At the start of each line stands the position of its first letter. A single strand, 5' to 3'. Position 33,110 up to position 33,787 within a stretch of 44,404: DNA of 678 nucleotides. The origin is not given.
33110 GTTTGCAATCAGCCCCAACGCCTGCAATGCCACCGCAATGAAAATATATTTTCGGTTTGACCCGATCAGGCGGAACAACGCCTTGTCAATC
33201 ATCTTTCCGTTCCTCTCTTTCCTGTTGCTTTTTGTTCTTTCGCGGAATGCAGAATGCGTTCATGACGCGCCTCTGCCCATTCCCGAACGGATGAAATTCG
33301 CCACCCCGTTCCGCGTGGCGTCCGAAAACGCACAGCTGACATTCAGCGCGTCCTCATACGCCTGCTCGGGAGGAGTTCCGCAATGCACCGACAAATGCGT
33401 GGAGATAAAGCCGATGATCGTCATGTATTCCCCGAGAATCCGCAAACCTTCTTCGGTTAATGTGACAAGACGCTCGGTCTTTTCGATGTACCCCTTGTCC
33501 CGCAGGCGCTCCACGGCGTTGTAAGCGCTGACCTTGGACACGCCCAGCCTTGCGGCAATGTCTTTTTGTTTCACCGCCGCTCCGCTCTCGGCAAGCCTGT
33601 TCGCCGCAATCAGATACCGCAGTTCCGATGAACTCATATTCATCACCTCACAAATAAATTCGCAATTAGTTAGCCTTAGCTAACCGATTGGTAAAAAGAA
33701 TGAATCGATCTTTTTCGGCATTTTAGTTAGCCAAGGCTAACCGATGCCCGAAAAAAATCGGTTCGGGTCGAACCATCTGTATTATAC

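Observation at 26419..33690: A near-identical 22-nt module at the same distance from the start codons links the envelope operon and the regulator/ABC/ECF operon into one putative regulon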

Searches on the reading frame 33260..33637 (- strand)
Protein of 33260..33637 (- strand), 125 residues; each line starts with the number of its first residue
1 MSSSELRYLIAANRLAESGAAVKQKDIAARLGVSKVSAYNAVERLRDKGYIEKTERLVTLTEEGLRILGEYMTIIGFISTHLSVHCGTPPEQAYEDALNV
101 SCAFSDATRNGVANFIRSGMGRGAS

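Call 6: search_protein_families(library=pfam, proteins=[window:33260-33637:-])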
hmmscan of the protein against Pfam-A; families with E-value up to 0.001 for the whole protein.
window:33260-33637:- (125 aa): 10 families
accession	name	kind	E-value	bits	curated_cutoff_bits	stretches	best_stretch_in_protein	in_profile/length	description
PF01325.25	Fe_dep_repress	-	1.2e-07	32.3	26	1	8-53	9-54/60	Iron dependent repressor, N-terminal DNA binding domain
PF12802.13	MarR_2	-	4.5e-07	30.4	27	1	14-55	13-54/61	MarR family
PF13545.12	HTH_Crp_2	-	3.3e-06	27.4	27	1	21-66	22-68/70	Crp-like helix-turn-helix domain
PF25213.1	HVO_A0261_N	-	3.4e-06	27.3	35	1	20-74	23-77/86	HVO_A0261 N-terminal domain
PF01978.25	TrmB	-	2e-05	24.8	25.6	1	23-55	24-56/68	Sugar-specific transcriptional regulator TrmB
PF08279.18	HTH_11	-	2.7e-05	24.4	25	1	16-54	11-49/55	HTH domain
PF09339.16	HTH_IclR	-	4.1e-05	23.7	22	1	15-54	12-51/52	IclR helix-turn-helix domain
PF01047.28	MarR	-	0.00016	21.9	24.6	1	15-55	12-51/59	MarR family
PF13730.12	HTH_36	-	0.00021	21.5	25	1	17-51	21-55/55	Helix-turn-helix domain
PF24034.1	DUF7343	-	0.00024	21.3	27.6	1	15-54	12-51/62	Domain of unknown function (DUF7343)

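Call 11: find_homologous_proteins(query=window:33263-33637:-)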
Query window:33263-33637:- (125 aa): 290 proteins with E <= 0.001 among 303 candidates; the best 120 are listed.
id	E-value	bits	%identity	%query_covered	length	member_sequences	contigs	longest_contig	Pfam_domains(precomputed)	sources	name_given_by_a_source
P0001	1.6e-71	255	98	100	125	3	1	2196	PF01978.26,PF09339.17,PF12802.14,PF13545.13,PF01325.26,PF25213.2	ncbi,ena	-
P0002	2.7e-61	222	86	100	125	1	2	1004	PF12802.14,PF01325.26,PF25213.2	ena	-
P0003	2.3e-60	219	85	98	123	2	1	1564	PF12802.14,PF01325.26,PF25213.2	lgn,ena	-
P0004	9.1e-57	208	82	99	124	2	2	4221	PF12802.14,PF01325.26,PF25213.2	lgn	-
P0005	1.5e-52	194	76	98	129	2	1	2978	PF12802.14,PF13545.13,PF01325.26,PF25213.2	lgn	-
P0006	2.7e-52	193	75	100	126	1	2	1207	PF01978.26,PF14947.13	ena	-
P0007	2.0e-51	191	74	100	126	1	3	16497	PF01978.26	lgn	-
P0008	2.4e-51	190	77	96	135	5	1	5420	PF01325.26,PF25213.2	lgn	-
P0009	3.4e-51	190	76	96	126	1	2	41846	PF01978.26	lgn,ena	-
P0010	8.5e-51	189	73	98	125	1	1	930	PF12802.14,PF01325.26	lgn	-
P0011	2.3e-50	187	74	99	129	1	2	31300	PF01978.26,PF13545.13,PF14947.13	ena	-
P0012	2.7e-50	187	74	97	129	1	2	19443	PF01978.26,PF01325.26,PF25213.2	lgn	-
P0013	3.0e-50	187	74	96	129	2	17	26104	PF25213.2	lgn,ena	-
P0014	6.2e-50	186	73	99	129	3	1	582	PF25213.2,PF14947.13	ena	-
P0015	1.2e-49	185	74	97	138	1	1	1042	PF01978.26,PF25213.2,PF14947.13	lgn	-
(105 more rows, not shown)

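Call 13: find_encoding_contigs(protein=window:33260-33637:-, flank=10000, max_places=4)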
Protein window:33260-33637:- (125 aa): 1 contig read that carries it; 1 place shown.
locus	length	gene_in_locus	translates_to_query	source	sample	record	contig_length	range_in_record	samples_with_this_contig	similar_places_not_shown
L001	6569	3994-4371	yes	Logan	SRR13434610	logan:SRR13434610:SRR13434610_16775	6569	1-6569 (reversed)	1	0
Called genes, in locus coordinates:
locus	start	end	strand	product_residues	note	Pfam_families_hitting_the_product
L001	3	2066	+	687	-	?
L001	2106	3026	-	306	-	PF01156:IU_nuc_hydro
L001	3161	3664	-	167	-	PF20185:DUF6548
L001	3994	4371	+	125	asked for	PF01325:Fe_dep_repress, PF12802:MarR_2 (weak), PF13545:HTH_Crp_2 (weak), PF25213:HVO_A0261_N (weak), PF01978:TrmB (faint)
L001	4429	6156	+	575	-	PF00664:ABC_membrane, PF00005:ABC_tran, PF02463:SMC_N (weak)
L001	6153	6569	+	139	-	?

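Call 15: find_related_loci(query=A1, collection=genome_contigs, flank=10000)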
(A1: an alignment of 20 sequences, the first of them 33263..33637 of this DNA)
Query A1 (125 aa) in genome_contigs; peptide patterns used: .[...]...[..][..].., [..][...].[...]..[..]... (x = any residue, [..] = any of these).
591 stretches matched a pattern; 26 encode a relative of the query (tblastn E <= 1e-3); 26 distinct loci.
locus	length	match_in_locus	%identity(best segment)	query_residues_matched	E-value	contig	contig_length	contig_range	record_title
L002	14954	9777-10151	93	1-125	1e-75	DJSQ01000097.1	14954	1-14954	MAG TPA_asm: Clostridiales bacterium UBA6330 UBA6330_contig_2382, whole genome shotgun sequence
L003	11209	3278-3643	74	1-122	4e-58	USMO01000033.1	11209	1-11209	uncultured Clostridiales bacterium isolate UMGS1865 genome assembly, contig: NODE_3246_length_11209_cov_3.776313, whole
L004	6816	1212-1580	71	1-124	2e-57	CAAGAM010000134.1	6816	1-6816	MAG TPA_asm: Clostridia bacterium, isolate HGM11445, WGS project CAAGAM010000000 data, contig: SRS476034_12_k119_89197,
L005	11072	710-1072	72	1-121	4e-57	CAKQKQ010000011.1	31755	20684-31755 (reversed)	MAG: uncultured Clostridia bacterium isolate REFINED_METABAT215_TOP10_CONTIGS_1500_ASSEMBLY_K77_MERGED__Hadza_MoBio_hadz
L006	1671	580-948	71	1-124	5e-58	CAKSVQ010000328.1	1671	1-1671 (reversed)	MAG: uncultured Dysosmobacter sp. isolate REFINED_METABAT215_TOP10_CONTIGS_1500_ASSEMBLY_K77_MERGED__Hadza_MoBio_hadza-I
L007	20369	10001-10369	72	1-124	2e-56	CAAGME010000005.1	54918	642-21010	MAG TPA_asm: Clostridia bacterium, isolate HGM11422, WGS project CAAGME010000000 data, contig: SRS476518_87_k119_11591,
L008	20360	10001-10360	72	1-120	1e-55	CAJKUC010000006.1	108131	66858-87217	MAG TPA_asm: uncultured Catabacter sp. isolate ERR1600697-bin.3 genome assembly, contig: NODE_209_length_108131_cov_15.9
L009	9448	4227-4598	70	1-123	2e-55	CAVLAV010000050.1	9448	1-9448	bacterium isolate H07658-L1_cleanbin_000007 genome assembly, contig: Spades_H07658-L1_contig_1725, whole genome shotgun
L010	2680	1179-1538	70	1-120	1e-55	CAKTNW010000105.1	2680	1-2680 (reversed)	MAG: uncultured Oscillospiraceae bacterium isolate REFINED_METABAT215_TOP10_CONTIGS_1500_ASSEMBLY_K77_MERGED__Nepal_MoBi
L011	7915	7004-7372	69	1-124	5e-55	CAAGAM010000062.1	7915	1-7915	MAG TPA_asm: Clostridia bacterium, isolate HGM11445, WGS project CAAGAM010000000 data, contig: SRS476034_12_k119_38000,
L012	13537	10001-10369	69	1-124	4e-55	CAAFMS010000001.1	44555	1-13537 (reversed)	MAG TPA_asm: Clostridia bacterium, isolate HGM11441, WGS project CAAFMS010000000 data, contig: SRS1596872_78_k141_8015,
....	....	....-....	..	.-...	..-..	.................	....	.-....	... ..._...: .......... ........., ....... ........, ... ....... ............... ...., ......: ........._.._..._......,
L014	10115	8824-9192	69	1-124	1e-54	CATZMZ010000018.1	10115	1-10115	MAG TPA_asm: uncultured Eubacteriales bacterium isolate ERR9578292_bin.20_MetaWRAP_v1.3_MAG genome assembly, contig: ERZ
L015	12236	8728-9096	70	1-123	7e-55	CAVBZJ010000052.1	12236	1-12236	Anaerovoracaceae bacterium isolate H07603-L1_cleanbin_000038 genome assembly, contig: Spades_H07603-L1_contig_2776, whol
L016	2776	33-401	69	1-124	2e-54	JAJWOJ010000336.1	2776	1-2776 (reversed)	MAG: Clostridiales bacterium isolate B44_16.fa NODE_7888_length_2776_cov_7.569276, whole genome shotgun sequence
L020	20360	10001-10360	71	1-120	4e-53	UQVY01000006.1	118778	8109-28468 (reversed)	uncultured Clostridiales bacterium isolate UMGS692 genome assembly, contig: NODE_10_length_118778_cov_10.108058, whole g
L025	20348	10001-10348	59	1-116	3e-41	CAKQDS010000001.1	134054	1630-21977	MAG: uncultured Anaeroplasmataceae bacterium isolate REFINED_METABAT215_TOP10_CONTIGS_1500_ASSEMBLY_K77_MERGED__Hadza_Mo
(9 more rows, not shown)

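Call 17: search_solved_structures(query=A1, max_evalue=1, show_alignments=2)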
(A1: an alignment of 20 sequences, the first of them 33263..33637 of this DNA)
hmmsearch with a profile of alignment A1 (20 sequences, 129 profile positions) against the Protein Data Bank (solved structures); distinct sequences matched with E-value up to 1: 29.
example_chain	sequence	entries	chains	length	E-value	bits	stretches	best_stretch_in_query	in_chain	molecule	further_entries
2x4h_A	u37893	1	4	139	7.8e-07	32.2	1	2-94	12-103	HYPOTHETICAL PROTEIN SSO2273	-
2h09_A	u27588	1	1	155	0.0011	22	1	12-108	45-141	Transcriptional regulator mntR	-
4hv6_A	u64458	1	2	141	0.0038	20.3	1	14-97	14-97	Transcriptional regulator MntR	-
4hx4_A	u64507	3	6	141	0.0047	20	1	13-97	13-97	TRANSCRIPTIONAL REGULATOR MNTR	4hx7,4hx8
1on2_A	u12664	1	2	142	0.0048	20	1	13-97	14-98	Transcriptional regulator mntR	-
1on1_A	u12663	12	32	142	0.0051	19.9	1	14-97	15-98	Transcriptional regulator mntR | HTH-type transcriptional regulator MntR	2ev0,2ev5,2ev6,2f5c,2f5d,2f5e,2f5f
3r60_A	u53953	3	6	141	0.0055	19.8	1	14-97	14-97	Transcriptional regulator mntR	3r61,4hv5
1lj9_A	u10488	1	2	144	0.0062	19.6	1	22-67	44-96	transcriptional regulator SlyA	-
7clg_A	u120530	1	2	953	0.011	18.8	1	4-70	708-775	Putative helicase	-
2eth_A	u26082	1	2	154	0.014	18.5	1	23-73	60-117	transcriptional regulator, putative, Mar family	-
5zr4_A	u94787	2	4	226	0.016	18.3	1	16-106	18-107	Metal-dependent transcriptional regulator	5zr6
6kta_A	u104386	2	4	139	0.03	17.4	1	14-97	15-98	HTH-type transcriptional regulator MntR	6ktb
6o5c_A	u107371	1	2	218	0.05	16.7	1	7-97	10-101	Putative metal-dependent transcriptional regulator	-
7ase_s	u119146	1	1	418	0.11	15.6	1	23-95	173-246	Elongation initiation factor 2 alpha subunit, putative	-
5cvi_A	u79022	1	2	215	0.14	15.2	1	7-103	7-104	SloR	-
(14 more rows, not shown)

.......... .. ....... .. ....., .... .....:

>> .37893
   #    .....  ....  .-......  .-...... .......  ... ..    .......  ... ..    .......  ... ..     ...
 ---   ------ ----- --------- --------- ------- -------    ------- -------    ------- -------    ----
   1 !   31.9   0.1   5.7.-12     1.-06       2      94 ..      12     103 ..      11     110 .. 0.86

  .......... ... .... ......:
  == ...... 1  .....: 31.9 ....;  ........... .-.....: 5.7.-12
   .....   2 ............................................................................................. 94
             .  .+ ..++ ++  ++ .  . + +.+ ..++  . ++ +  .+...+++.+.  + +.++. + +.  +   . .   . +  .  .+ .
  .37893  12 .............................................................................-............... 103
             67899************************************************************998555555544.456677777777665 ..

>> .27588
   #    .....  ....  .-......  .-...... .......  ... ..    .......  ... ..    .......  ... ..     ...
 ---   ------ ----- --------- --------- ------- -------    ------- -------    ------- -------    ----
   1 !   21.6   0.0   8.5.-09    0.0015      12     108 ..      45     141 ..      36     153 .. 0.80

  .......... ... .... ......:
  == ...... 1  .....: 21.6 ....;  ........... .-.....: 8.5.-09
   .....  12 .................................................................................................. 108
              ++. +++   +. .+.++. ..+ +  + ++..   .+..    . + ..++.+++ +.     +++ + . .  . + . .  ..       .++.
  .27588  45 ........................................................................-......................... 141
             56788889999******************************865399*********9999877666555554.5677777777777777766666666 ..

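Call 18: search_protein_families(library=ncbifam, proteins=[window:33260-33637:-], max_evalue=0.01)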
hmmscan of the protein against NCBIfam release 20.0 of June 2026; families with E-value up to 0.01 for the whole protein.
window:33260-33637:- (125 aa): 11 families
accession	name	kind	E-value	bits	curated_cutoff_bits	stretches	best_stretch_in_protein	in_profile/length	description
NF008273.0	PRK11050.1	equivalog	3.9e-10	39.6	153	1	14-117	47-150/156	manganese-binding transcriptional regulator MntR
TIGR01884.1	cas_HTH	subfamily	0.00034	20.1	60.2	1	14-56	150-194/202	CRISPR-associated CARF protein Csa3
NF040939.2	trans_reg_lrs14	equivalog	0.0008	19.4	90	1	14-54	29-69/103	Lrs14 family HTH-type transcriptional regulator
NF003210.0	PRK04172.1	equivalog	0.0016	17.4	350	1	17-115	16-120/496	phenylalanine--tRNA ligase subunit alpha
NF047407.1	TransRegMntRTherm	equivalog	0.0017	18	350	1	18-116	29-128/227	manganese-dependent transcriptional regulator MntR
NF052282.1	PLP_TF_PdxR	equivalog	0.0026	16.9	320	1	5-58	9-62/448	MocR-like pyridoxine biosynthesis transcription factor PdxR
NF052290.2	MocR_like_YczR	exception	0.0028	16.4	487.4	1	5-53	27-75/458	MocR-like transcription factor YczR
NF053610.1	Sso10a_fam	subfamily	0.0042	17.1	60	1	35-68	31-64/64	Sso10a family chromatin protein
NF053606.1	Sta1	subfamily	0.006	16.7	80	1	15-55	29-68/100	Sta1 family transcriptional regulator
NF049902.1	FTL_1293_fam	exception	0.006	16.7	170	1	26-56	27-57/150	FTL_1293 family small RNA FtrC-regulated protein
NF046008.1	ICE_MAGa4850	equivalog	0.0079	16.3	55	1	9-70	50-111/233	MAGa4850 family ICE element protein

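Call 33: predict_structure(alignment_id=A1)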
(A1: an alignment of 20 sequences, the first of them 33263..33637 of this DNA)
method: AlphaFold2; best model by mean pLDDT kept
length: 125 residues; sequences in the alignment: 20
mean_pLDDT: 91.2   pTM: 0.83
mean pLDDT of the five models: 91.2, 90.3, 89.3, 89.1, 88.8
residues with pLDDT >= 90: 101; 70-90: 19; 50-70: 1; < 50: 4
segments of 3 or more residues with pLDDT < 50: 123-125
pLDDT, mean of each block of 10 residues (from residue 1): 93 90 91 91 95 89 97 97 96 96 94 89 45
secondary structure, 60 per line:
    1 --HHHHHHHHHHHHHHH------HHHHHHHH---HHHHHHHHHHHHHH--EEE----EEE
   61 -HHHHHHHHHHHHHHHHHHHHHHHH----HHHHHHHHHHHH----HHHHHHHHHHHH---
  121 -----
elements in order: H3-17 H24-31 H35-48 E51-53 E58-60 H62-85 H90-101 H106-117

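Call 36: fold_search(model_id=the predicted structure, library=pdb)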
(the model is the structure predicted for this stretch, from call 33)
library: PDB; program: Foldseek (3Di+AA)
matches with E <= 10: 1738; with E <= 0.001: 73
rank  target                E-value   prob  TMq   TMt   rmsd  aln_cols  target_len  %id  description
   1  2x4h_B                1.1e-06  1.00  0.70  0.68   3.4       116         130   25  Crystal Structure of the hypothetical protein SSo2273 from Sulfolobus solfataricus (released 2010-07-21)
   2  8pvt_B                1.9e-06  1.00  0.74  0.68   3.2       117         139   24  Manganese-dependent transcriptional repressor DR2539 complexed with cadmium (SAD 7 keV) (released 2024-05-08)
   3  8pvz_B                5.7e-06  1.00  0.75  0.68   3.2       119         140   24  Manganese-dependent transcriptional repressor DR2539 complexed with cadmium (released 2024-05-08)
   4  2x4h_A                6.1e-06  1.00  0.69  0.67   3.5       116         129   25  Crystal Structure of the hypothetical protein SSo2273 from Sulfolobus solfataricus (released 2010-07-21)
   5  2x4h_C                7.3e-06  1.00  0.69  0.67   3.5       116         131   25  Crystal Structure of the hypothetical protein SSo2273 from Sulfolobus solfataricus (released 2010-07-21)
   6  8pw0_A                9.9e-06  1.00  0.73  0.68   3.2       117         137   24  Manganese-dependent transcriptional repressor DR2539 complexed with manganese and bound to dr1709 promotor (released 2024-05-08)
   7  2h09                  1.7e-05  1.00  0.65  0.64   4.1       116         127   31  Crystal structure of diphtheria toxin repressor like protein from E. coli (released 2007-05-15)
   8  1ddn_A                2.1e-05  1.00  0.70  0.74   3.1       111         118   20  DIPHTHERIA TOX REPRESSOR (C102D MUTANT)/TOX DNA OPERATOR COMPLEX (released 1998-10-14)
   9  8pvt_A                2.3e-05  1.00  0.71  0.67   3.2       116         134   24  Manganese-dependent transcriptional repressor DR2539 complexed with cadmium (SAD 7 keV) (released 2024-05-08)
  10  8pvz_A                2.5e-05  1.00  0.71  0.67   3.2       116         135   24  Manganese-dependent transcriptional repressor DR2539 complexed with cadmium (released 2024-05-08)
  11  7b1y_A                4.9e-05  1.00  0.69  0.63   3.4       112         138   23  DtxR-like iron-dependent regulator IdeR complexed with cobalt and its consensus DNA-binding sequence (released 2021-03-03)
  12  5cvi_A                5.8e-05  1.00  0.74  0.46   3.2       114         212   20  Structure of the manganese regulator SloR (released 2015-08-12)
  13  1on2_A                5.8e-05  1.00  0.70  0.65   3.6       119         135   20  Bacillus subtilis Manganese Transport Regulator (MntR), D8M Mutant, Bound to Manganese (released 2003-07-15)
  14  1g3s                  6.2e-05  1.00  0.69  0.43   3.3       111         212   20  CYS102SER DTXR (released 2001-10-25)
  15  4o5v                  6.2e-05  1.00  0.63  0.41   4.1       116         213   21  Crystal structure of T. acidophilum IdeR (released 2014-11-05)
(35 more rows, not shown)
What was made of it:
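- On DtxR/MntR protein family (the 125-aa regulator): The fold matches DtxR, MntR and IdeR over 111-121 columns at TM about 0.7 (call 36).
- The AlphaFold model has pLDDT 91, and all top Foldseek hits are SSO2273, DR2539, MntR, DtxR or IdeR at TM about 0.7 (calls 33, 36). It has a DtxR fold (call 36).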

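Call 43: search_protein_families(library=pfam, proteins=[L014:4638-6425:+, L014:6403-8151:+, L014:8258-8620:+, L012:5698-6399:+, L012:6413-8692:+, L012:9153-9515:+, L012:3857-4576:+, L012:4675-5295:+, L020:9032-9796:+, L014:3903-4544:+], max_evalue=0.0001)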
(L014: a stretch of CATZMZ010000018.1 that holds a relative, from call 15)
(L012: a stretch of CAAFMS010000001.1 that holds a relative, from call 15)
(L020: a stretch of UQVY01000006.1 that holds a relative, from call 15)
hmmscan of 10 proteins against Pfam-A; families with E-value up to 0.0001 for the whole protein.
L014:4638-6425:+ (595 aa): 4 families
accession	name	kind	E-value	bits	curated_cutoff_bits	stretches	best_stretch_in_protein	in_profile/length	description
PF00005.33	ABC_tran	-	1.4e-29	103.9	25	1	359-507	2-137/137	ABC transporter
PF00664.28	ABC_membrane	-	5e-19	69.5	28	1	26-281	6-259/274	ABC transporter transmembrane region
PF02463.25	SMC_N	-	6.6e-07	29.4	40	1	453-549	116-211/220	RecF/RecN/SMC N terminal domain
PF00270.35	DEAD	-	1.1e-05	25.7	26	1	365-531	11-154/167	DEAD/DEAH box helicase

L014:6403-8151:+ (582 aa): 3 families
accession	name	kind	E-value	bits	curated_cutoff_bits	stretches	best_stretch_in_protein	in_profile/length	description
PF00005.33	ABC_tran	-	2e-28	100.2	25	1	354-503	1-137/137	ABC transporter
PF00664.28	ABC_membrane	-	2.7e-18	67.1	28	1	33-291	10-269/274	ABC transporter transmembrane region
PF02463.25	SMC_N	-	2.1e-08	34.3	40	1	456-544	135-210/220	RecF/RecN/SMC N terminal domain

L014:8258-8620:+ (120 aa): 4 families
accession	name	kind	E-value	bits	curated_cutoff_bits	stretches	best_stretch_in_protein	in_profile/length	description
PF01325.25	Fe_dep_repress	-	4.6e-12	46.4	26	1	5-57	4-56/60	Iron dependent repressor, N-terminal DNA binding domain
PF02742.21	Fe_dep_repr_C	-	6.6e-12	45.7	27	1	64-118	1-56/70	Iron dependent repressor, metal binding and dimerisation domain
PF12802.13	MarR_2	-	2.2e-06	28.1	27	1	20-58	17-55/61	MarR family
PF24034.1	DUF7343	-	3e-06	27.4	27.6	1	15-59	10-54/62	Domain of unknown function (DUF7343)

L012:5698-6399:+ (233 aa): 4 families
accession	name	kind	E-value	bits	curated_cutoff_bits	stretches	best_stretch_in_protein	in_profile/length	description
PF00005.33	ABC_tran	-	5.8e-38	131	25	1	23-166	1-136/137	ABC transporter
PF02463.25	SMC_N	-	6.2e-06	26.2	40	0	136-213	134-213/220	RecF/RecN/SMC N terminal domain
PF03193.22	RsgA_GTPase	-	6.4e-06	26.5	30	1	13-57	87-130/174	RsgA GTPase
PF13304.12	AAA_21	-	2.5e-05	25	27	0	35-56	1-22/304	AAA domain, putative AbiEii toxin, Type IV TA system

L012:6413-8692:+ (759 aa): 1 family
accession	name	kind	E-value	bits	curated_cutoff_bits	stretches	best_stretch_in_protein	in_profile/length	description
PF02687.27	FtsX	-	6.2e-31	107.4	25.5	2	636-749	4-118/120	FtsX-like permease C-terminal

L012:9153-9515:+ (120 aa): 4 families
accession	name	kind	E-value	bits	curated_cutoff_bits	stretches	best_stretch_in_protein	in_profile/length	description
PF02742.21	Fe_dep_repr_C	-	2.4e-12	47.1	27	1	64-118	1-56/70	Iron dependent repressor, metal binding and dimerisation domain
PF01325.25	Fe_dep_repress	-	2.5e-12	47.3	26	1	5-57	4-56/60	Iron dependent repressor, N-terminal DNA binding domain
PF24034.1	DUF7343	-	1.3e-06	28.5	27.6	1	15-59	10-54/62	Domain of unknown function (DUF7343)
PF12802.13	MarR_2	-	1.4e-06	28.8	27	1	20-58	17-55/61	MarR family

L012:3857-4576:+ (239 aa): 1 family
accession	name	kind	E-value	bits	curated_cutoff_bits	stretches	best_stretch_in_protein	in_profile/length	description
PF01841.26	Transglut_core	-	1.5e-13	51.4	23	1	36-138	13-107/108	Transglutaminase-like superfamily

L012:4675-5295:+ (206 aa): 1 family
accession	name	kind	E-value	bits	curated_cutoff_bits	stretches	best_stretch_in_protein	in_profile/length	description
PF00440.29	TetR_N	-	2.9e-12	46.6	24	1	12-58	1-47/47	Bacterial regulatory proteins, tetR family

L020:9032-9796:+ (254 aa): 1 family
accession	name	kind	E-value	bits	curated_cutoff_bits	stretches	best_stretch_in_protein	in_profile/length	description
PF14196.11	ATC_hydrolase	-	2e-19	71.3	28.1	1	101-239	7-145/145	L-2-amino-thiazoline-4-carboxylic acid hydrolase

L014:3903-4544:+ (213 aa): 1 family
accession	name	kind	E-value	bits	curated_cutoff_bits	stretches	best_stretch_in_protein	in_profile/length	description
PF00440.29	TetR_N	-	1.7e-11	44.2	24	1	12-58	1-47/47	Bacterial regulatory proteins, tetR family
